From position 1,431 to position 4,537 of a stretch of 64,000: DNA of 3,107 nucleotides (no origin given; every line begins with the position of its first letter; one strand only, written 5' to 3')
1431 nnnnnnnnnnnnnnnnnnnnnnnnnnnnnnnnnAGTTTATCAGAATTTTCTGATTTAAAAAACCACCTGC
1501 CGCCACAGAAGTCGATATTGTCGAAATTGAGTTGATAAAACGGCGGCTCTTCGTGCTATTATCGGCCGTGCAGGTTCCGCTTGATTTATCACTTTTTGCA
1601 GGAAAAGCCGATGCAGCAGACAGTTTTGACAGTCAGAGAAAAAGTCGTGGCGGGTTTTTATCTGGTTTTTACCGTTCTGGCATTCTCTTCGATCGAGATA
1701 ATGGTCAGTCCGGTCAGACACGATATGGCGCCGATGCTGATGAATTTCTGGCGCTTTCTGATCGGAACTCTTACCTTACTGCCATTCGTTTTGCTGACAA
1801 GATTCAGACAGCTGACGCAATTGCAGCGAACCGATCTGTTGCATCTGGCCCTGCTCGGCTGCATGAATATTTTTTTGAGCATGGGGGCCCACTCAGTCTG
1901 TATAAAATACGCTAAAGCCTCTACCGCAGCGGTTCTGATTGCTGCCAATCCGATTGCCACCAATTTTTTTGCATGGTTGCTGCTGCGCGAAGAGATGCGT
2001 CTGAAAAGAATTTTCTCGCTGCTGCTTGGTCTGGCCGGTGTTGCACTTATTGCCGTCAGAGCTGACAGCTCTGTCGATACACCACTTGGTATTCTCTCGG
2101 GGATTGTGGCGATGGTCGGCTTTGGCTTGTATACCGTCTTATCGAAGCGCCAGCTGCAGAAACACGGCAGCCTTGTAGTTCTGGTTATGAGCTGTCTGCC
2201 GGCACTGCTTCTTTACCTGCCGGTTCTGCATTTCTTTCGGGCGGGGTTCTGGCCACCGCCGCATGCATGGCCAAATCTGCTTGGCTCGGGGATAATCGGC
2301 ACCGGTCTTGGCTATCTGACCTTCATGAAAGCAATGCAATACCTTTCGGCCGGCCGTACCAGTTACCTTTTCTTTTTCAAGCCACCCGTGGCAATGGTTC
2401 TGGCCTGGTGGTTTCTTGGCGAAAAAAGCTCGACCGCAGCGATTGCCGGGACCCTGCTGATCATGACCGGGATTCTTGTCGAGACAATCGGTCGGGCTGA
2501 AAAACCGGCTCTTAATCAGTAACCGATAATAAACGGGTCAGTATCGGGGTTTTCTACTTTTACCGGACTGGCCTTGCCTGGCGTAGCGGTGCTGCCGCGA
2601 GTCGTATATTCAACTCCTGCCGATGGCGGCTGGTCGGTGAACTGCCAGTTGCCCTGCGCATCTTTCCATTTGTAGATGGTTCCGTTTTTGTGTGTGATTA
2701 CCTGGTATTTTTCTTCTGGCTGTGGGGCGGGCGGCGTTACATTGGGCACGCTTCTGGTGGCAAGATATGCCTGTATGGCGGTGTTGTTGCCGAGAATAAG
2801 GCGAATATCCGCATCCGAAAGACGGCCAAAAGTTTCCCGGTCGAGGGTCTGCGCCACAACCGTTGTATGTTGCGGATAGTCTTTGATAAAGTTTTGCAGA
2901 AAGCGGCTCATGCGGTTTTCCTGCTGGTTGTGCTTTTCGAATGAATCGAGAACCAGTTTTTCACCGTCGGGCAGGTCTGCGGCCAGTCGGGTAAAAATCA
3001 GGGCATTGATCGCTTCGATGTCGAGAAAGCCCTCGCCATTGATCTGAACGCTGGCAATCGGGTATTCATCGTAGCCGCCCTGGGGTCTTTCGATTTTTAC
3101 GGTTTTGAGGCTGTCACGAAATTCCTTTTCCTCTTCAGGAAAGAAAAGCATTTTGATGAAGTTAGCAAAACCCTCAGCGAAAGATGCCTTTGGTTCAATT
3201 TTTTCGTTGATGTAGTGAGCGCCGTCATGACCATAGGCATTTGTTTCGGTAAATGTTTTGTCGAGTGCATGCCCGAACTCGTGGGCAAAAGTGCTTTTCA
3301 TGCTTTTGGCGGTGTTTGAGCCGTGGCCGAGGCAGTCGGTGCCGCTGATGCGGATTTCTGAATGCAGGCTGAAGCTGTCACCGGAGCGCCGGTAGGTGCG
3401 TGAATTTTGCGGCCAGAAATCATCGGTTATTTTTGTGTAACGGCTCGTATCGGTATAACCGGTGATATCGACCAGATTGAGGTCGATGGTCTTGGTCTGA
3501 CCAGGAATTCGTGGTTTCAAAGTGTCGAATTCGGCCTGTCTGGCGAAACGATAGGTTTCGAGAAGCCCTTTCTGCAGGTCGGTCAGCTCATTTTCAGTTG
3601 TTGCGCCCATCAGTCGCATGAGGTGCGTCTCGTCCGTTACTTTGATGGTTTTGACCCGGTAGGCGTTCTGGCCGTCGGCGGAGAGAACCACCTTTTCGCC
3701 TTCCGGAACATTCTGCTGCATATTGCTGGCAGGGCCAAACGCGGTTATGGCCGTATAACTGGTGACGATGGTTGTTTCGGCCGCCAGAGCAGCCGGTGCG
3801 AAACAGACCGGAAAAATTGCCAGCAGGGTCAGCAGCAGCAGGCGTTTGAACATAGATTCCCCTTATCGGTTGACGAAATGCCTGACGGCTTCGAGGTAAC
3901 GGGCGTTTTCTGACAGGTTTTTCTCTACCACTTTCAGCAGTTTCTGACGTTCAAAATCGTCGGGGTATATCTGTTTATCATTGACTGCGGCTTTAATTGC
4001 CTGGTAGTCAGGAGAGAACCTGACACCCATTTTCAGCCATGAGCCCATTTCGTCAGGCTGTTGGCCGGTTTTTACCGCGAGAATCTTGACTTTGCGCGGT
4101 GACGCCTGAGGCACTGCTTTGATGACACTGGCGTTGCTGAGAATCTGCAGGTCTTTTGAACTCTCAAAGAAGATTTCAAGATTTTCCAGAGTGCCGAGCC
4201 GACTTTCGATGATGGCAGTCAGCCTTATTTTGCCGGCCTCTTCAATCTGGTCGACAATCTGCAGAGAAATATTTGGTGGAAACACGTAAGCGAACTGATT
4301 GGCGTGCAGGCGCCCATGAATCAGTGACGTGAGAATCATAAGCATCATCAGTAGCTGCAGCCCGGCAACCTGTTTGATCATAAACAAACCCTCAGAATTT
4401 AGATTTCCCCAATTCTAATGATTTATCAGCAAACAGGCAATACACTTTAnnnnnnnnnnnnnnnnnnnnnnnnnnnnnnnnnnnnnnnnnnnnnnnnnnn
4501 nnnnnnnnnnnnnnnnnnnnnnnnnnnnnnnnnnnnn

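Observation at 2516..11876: Giant 2287-aa repetitive secreted protein in an apparent operon with a small bitopic membrane protein, a small exported protein and a secreted HExxH metalloprotease carrying a DUF4124-like tail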

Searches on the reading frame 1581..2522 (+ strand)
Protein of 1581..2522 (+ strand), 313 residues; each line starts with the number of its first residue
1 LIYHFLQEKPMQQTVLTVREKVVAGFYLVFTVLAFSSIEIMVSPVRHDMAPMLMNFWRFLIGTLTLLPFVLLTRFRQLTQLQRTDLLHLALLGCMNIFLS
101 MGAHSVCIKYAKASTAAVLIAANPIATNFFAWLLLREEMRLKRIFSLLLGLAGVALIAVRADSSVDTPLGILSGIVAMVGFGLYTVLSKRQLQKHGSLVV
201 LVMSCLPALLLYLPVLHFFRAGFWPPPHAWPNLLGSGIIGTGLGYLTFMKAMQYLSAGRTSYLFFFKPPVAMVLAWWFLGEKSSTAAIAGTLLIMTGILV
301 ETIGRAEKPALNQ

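Call 33: search_protein_families(library=pfam, proteins=[window:1581-2522:+], max_evalue=0.001)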
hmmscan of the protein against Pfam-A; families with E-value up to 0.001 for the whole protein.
window:1581-2522:+ (313 aa): 2 families
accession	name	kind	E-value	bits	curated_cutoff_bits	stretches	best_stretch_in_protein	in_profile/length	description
PF00892.27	EamA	-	2.4e-45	154.5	28.2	2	169-300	2-132/135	EamA-like transporter family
PF03151.22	TPT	-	3.7e-09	36.8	30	1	50-221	30-201/291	Triose-phosphate Transporter family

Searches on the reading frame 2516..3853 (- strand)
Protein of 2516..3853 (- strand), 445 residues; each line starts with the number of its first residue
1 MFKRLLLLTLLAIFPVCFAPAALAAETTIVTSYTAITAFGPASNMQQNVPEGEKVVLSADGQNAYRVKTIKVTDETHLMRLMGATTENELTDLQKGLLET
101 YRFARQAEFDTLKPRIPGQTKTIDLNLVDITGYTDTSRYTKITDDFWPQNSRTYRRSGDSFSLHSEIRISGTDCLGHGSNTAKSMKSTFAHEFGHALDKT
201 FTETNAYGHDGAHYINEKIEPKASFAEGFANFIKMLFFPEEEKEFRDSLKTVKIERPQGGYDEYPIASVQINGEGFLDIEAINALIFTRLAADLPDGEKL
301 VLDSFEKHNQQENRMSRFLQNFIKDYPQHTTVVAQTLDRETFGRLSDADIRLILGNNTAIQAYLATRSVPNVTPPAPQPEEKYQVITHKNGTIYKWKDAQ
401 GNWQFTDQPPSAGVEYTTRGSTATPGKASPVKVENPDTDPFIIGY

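Call 4: search_protein_families(library=pfam, proteins=[window:2516-3853:-], max_evalue=0.1)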
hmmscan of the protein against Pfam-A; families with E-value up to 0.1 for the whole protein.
window:2516-3853:- (445 aa): 3 families
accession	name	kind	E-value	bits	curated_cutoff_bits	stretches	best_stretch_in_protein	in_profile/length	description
PF13511.11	DUF4124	-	1.3e-06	29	22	1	391-430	12-51/56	Domain of unknown function (DUF4124)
PF19527.4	DUF6055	-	0.0014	18.1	27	1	179-244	122-181/417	Family of unknown function (DUF6055)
PF03184.25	DDE_1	-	0.052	13.6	22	0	300-344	80-125/177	DDE superfamily endonuclease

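Call 5: search_protein_families(library=ncbifam, proteins=[window:2516-3853:-], max_evalue=0.1)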
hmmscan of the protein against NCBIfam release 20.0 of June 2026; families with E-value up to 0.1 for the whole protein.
window:2516-3853:- (445 aa): 0 families

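Call 20: find_homologous_proteins(query=window:2516-3853:-)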
Query window:2516-3853:- (445 aa): 25 proteins with E <= 0.001 among 8000 candidates.
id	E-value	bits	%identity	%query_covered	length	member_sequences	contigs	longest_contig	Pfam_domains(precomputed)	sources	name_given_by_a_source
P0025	2.3e-298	1007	100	100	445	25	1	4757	PF13511.12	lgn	-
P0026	2.2e-274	928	91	100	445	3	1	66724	PF13511.12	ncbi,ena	-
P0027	2.6e-266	902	87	100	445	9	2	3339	PF13511.12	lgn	-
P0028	3.5e-255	865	85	100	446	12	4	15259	PF13511.12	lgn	-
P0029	2.9e-194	664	65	100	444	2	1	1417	PF13511.12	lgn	-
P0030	1.1e-184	633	62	99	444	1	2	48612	PF13511.12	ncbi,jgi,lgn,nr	ncbi:MAG: DUF4124 domain-containing protein [Candidatus Riflebacteria bacterium]|jgi:hypothetical pr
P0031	3.9e-177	608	59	100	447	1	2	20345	PF13511.12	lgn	-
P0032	2.4e-175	602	60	100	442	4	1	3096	PF13511.12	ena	-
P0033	1.6e-172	593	61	92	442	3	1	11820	PF13511.12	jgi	-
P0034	1.8e-161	556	56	98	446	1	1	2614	PF13511.12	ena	-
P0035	1.2e-160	553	56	100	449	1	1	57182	PF13511.12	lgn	-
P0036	7.5e-160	551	55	99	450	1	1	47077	PF13511.12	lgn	-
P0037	7.0e-157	541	88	60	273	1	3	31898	-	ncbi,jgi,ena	-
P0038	4.9e-155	535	54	99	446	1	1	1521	PF13511.12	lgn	-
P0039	3.4e-153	529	54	100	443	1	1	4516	PF13511.12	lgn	-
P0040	3.1e-150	519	54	99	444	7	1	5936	PF13511.12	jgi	jgi:hypothetical protein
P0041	1.7e-149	517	56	94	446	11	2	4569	PF19527.5,PF13511.12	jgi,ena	-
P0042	1.1e-147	511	55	96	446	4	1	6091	PF19527.5,PF13511.12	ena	-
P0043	1.1e-147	511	54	98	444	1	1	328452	PF13511.12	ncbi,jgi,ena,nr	ncbi:MAG: DUF4124 domain-containing protein [Candidatus Riflebacteria bacterium]|nr:DUF4124 domain-c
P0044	1.5e-139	484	87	55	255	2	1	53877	PF13511.12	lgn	-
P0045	4.3e-139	482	52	94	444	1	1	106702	PF19527.5,PF13511.12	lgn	-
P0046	2.7e-138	480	53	98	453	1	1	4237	PF13511.12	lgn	-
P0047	7.7e-133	462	49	97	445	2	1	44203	PF13511.12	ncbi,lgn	ncbi:MAG: DUF4124 domain-containing protein [Candidatus Rifleibacteriota bacterium]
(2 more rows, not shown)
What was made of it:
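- On DUF4124 (PF13511): The domain is precomputed in nearly all homologues (call 20).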

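Call 22: search_solved_structures(query=A2, max_evalue=10, show_alignments=2)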
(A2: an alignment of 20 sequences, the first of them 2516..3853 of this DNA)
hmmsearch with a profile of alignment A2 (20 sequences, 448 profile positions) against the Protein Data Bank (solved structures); distinct sequences matched with E-value up to 10: 4.
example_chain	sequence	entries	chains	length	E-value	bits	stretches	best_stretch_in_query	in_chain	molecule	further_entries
3iru_A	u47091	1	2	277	1.8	10.8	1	323-376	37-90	phoshonoacetaldehyde hydrolase like protein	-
4cyd_A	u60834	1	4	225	1.9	10.6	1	317-375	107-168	PROBABLE TRANSCRIPTION REGULATOR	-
4byy_A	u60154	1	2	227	2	10.6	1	317-375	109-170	TRANSCRIPTIONAL REGULATOR, CRP/FNR FAMILY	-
3r6s_A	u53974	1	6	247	2.3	10.4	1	317-375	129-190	transcription regulator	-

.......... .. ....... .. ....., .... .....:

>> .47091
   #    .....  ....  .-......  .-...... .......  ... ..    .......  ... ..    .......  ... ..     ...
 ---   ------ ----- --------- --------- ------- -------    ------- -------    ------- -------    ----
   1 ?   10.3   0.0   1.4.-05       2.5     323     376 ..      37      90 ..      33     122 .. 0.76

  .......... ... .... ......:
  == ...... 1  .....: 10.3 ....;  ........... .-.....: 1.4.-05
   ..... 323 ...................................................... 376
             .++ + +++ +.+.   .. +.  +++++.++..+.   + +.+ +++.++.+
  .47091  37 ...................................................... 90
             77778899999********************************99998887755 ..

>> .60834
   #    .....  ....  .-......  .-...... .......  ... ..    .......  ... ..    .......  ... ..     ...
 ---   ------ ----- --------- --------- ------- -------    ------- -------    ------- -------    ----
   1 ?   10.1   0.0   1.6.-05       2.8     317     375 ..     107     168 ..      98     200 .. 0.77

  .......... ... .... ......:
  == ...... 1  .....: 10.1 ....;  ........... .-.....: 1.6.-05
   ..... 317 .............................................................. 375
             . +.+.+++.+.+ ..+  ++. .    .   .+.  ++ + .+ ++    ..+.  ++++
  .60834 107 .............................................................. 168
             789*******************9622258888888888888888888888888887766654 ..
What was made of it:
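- On Thermolysin-like gluzincin (clan MA(E)): No PDB sequence relative (call 22).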

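Call 26: predict_structure(alignment_id=A2)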
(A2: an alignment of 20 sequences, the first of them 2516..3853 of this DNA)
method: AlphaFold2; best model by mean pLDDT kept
length: 445 residues; sequences in the alignment: 20
mean_pLDDT: 80.5   pTM: 0.76
mean pLDDT of the five models: 80.5, 79.9, 76.3, 75.8, 68.1
residues with pLDDT >= 90: 204; 70-90: 129; 50-70: 65; < 50: 47
segments of 3 or more residues with pLDDT < 50: 18-24, 381-389, 419-445
pLDDT, mean of each block of 10 residues (from residue 1): 69 55 65 95 90 90 93 97 95 95 88 80 91 84 84 63 80 82 93 89 72 81 94 96 91 79 78 91 98 97 94 93 97 96 93 95 86 54 43 67 68 55 32 37 36
secondary structure, 60 per line:
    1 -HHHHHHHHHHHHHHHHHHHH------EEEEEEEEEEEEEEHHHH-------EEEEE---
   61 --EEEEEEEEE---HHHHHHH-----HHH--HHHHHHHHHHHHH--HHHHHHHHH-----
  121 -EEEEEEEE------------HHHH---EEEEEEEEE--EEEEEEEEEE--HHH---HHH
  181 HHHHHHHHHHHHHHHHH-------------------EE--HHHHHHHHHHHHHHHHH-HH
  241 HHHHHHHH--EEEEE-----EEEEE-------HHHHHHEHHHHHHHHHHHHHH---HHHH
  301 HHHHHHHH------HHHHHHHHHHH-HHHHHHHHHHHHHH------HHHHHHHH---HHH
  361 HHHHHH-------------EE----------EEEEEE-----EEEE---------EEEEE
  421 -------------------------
elements in order: H2-21 E28-41 H42-45 E53-57 E63-71 H75-81 H92-104 H107-115 E122-129 H142-145 E149-157 E160-169 H178-197 H221-237 H239-248 E251-255 E261-265 H273-278 H280-293 H297-308 H315-325 H327-340 H347-354 H358-366 E392-397 E403-406 E416-420
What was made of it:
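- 2516..3853 (-): Gene for a 445-aa exported thermolysin-fold zinc metallopeptidase candidate. HEFGH 191-195 and N216-E217 are invariant. A DUF4124 tail covers residues 391-430. Call 26 (AF2 model, pLDDT 80.5).
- On Thermolysin-like gluzincin (clan MA(E)): AF2 model with pLDDT 80.5 (call 26).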

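Call 63: find_encoding_contigs(protein=P0045, flank=10000, max_places=1)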
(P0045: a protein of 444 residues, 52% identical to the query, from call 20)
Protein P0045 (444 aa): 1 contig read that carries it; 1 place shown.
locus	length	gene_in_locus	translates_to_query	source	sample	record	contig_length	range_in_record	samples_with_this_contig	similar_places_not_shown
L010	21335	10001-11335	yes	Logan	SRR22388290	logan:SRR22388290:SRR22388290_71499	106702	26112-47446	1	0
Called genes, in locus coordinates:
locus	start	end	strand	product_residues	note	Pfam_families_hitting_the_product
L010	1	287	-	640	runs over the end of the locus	PF12796:Ank_2, PF13857:Ank_5 (weak), PF00023:Ank (weak), PF13637:Ank_4 (weak), PF12796:Ank_2, PF13637:Ank_4 (weak), PF12796:Ank_2, PF13637:Ank_4, +4 more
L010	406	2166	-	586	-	PF02730:AFOR_N, PF01314:AFOR_C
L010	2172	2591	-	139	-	PF13237:Fer4_10 (faint), PF14697:Fer4_21 (faint), PF12800:Fer4_4 (faint), PF12838:Fer4_7 (weak), PF13187:Fer4_9 (weak), PF12797:Fer4_2 (weak), PF00037:Fer4 (weak), PF12837:Fer4_6 (weak), +1 more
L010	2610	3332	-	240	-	PF03692:CxxCxxCC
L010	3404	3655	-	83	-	PF16367:RRM_7 (weak), PF00076:RRM_1, PF28442:DUF8400 (weak)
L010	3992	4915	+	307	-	PF00158:Sigma54_activat, PF14532:Sigma54_activ_2, PF00004:AAA, PF07728:AAA_5, PF25601:AAA_lid_14, PF02954:HTH_8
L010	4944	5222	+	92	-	PF10719:ComFB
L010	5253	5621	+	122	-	PF01740:STAS, PF13466:STAS_2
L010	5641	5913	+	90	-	PF01197:Ribosomal_L31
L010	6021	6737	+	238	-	PF02511:Thy1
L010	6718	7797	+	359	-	PF01817:CM_2, PF00800:PDT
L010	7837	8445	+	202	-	-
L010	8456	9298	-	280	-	PF19777:DUF6263 (weak)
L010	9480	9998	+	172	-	-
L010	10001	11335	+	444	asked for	PF19527:DUF6055 (faint), PF13511:DUF4124 (weak)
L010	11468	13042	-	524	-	PF01145:Band_7, PF15975:Flot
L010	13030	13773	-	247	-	-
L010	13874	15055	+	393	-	PF09594:GT87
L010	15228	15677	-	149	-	-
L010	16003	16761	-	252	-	PF01209:Ubie_methyltran (weak), PF02353:CMAS, PF05175:MTS (weak), PF13489:Methyltransf_23, PF13847:Methyltransf_31, PF08241:Methyltransf_11, PF08242:Methyltransf_12, PF13649:Methyltransf_25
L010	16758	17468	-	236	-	-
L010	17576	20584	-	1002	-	PF00672:HAMP (weak), PF00211:Guanylate_cyc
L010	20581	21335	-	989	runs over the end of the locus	PF00672:HAMP, PF00211:Guanylate_cyc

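Call 64: find_encoding_contigs(protein=P0047, flank=10000, max_places=1)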
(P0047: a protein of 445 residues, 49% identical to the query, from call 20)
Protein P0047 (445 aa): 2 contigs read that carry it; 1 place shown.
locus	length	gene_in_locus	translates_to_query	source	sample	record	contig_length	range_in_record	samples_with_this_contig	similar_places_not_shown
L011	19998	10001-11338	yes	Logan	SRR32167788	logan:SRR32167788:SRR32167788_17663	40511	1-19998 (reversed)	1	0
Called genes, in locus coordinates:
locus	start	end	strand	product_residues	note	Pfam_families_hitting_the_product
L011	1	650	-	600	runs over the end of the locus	PF00664:ABC_membrane, PF00005:ABC_tran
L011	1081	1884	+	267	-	-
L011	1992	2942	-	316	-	PF07313:AmiA-like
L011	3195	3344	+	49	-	-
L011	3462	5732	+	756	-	PF01315:Ald_Xan_dh_C, PF02738:MoCoBD_1, PF20256:MoCoBD_2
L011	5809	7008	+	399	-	-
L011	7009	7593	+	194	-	-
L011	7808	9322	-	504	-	PF00614:PLDc (faint), PF13091:PLDc_2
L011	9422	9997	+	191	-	-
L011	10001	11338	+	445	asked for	PF13511:DUF4124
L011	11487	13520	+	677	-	PF13439:Glyco_transf_4, PF13477:Glyco_trans_4_2, PF13579:Glyco_trans_4_4, PF20706:GT4-conflict, PF00534:Glycos_transf_1, PF13692:Glyco_trans_1_4, PF13439:Glyco_transf_4, PF20706:GT4-conflict, +4 more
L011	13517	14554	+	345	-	PF13692:Glyco_trans_1_4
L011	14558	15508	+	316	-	PF04230:PS_pyruv_trans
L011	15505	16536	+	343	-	PF02606:LpxK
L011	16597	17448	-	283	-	-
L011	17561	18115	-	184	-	PF01569:PAP2, PF14378:PAP2_3 (weak)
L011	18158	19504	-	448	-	PF00772:DnaB, PF13481:AAA_25, PF03796:DnaB_C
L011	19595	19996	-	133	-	?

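Call 65: find_encoding_contigs(protein=P0036, flank=10000, max_places=1)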
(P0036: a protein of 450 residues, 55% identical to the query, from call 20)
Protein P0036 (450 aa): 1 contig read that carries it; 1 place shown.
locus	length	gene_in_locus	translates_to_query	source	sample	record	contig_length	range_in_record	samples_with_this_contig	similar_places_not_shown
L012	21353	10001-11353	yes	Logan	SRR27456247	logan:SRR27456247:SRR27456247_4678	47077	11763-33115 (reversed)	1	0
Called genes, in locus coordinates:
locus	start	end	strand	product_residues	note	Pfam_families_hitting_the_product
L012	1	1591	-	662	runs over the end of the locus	PF00361:Proton_antipo_M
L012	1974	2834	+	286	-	PF00691:OmpA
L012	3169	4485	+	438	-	PF24096:DUF7379 (weak)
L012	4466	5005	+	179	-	PF07879:PHB_acc_N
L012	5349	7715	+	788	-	PF00072:Response_reg (weak), PF00989:PAS (faint), PF13426:PAS_9 (faint), PF08447:PAS_3, PF08448:PAS_4, PF00512:HisKA (weak), PF02518:HATPase_c, PF00072:Response_reg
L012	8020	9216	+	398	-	PF13529:Peptidase_C39_2 (weak)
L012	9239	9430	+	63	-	-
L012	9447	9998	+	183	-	-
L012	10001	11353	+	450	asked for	PF13511:DUF4124 (weak)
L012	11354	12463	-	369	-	PF08668:HDOD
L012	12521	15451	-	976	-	PF00989:PAS, PF08448:PAS_4, PF13188:PAS_8 (faint), PF13426:PAS_9 (weak), PF01590:GAF (faint), PF13185:GAF_2, PF02518:HATPase_c, PF00072:Response_reg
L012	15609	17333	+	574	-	-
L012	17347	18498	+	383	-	PF12773:DZR (weak), PF13240:Zn_Ribbon_1 (faint)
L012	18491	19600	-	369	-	PF06271:RDD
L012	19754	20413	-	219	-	PF00753:Lactamase_B, PF13483:Lactamase_B_3, PF12706:Lactamase_B_2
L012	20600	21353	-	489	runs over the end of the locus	PF01979:Amidohydro_1, PF07969:Amidohydro_3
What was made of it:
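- The pair occurs without any giant within 10 kb in L010, L011 and L012 (calls 63-65).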

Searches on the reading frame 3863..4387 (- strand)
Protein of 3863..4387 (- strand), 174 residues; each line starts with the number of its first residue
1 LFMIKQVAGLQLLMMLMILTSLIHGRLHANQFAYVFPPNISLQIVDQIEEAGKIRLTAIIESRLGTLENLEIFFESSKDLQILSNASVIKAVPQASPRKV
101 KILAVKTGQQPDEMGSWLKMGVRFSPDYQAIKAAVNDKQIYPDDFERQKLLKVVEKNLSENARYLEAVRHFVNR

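Call 4: search_protein_families(library=pfam, proteins=[window:3863-4387:-], max_evalue=0.1)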
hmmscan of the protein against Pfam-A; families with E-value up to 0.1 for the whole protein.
window:3863-4387:- (174 aa): 0 families

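Call 5: search_protein_families(library=ncbifam, proteins=[window:3863-4387:-], max_evalue=0.1)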
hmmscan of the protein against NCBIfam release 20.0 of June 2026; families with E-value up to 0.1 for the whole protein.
window:3863-4387:- (174 aa): 1 family
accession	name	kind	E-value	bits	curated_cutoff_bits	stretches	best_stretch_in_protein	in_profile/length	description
NF003293.0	PRK04290.1-2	equivalog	0.024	14.7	176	1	96-163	74-141/148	30S ribosomal protein S6e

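Call 62: find_homologous_proteins(query=window:3863-4381:-)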
Query window:3863-4381:- (172 aa): 25 proteins with E <= 0.001 among 95 candidates.
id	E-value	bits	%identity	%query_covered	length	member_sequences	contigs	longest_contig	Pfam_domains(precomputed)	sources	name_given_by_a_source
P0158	4.0e-104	363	99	100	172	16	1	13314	-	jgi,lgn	jgi:hypothetical protein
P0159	6.3e-101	352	95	100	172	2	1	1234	-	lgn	-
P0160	1.7e-100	351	95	100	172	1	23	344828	-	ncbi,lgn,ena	-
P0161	2.3e-100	351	95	100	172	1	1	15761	-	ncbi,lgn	-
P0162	6.0e-100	349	94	100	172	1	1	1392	-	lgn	-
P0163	6.8e-100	349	94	100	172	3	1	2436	-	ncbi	-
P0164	2.4e-98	344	94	100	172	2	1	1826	-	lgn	-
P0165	2.3e-79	282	74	100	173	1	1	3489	-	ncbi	-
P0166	4.4e-79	281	75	100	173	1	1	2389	-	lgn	-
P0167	8.4e-79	281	78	99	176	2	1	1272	-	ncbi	-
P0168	2.8e-78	279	75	99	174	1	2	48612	-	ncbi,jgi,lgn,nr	ncbi:MAG: hypothetical protein PHD82_00020 [Candidatus Riflebacteria bacterium]|jgi:hypothetical pro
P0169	1.8e-76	273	76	100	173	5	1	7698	-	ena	-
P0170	1.8e-75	270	75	99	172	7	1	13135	-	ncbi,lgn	-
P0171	4.7e-71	255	76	90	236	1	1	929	-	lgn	-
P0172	6.5e-64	232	64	99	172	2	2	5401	-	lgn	-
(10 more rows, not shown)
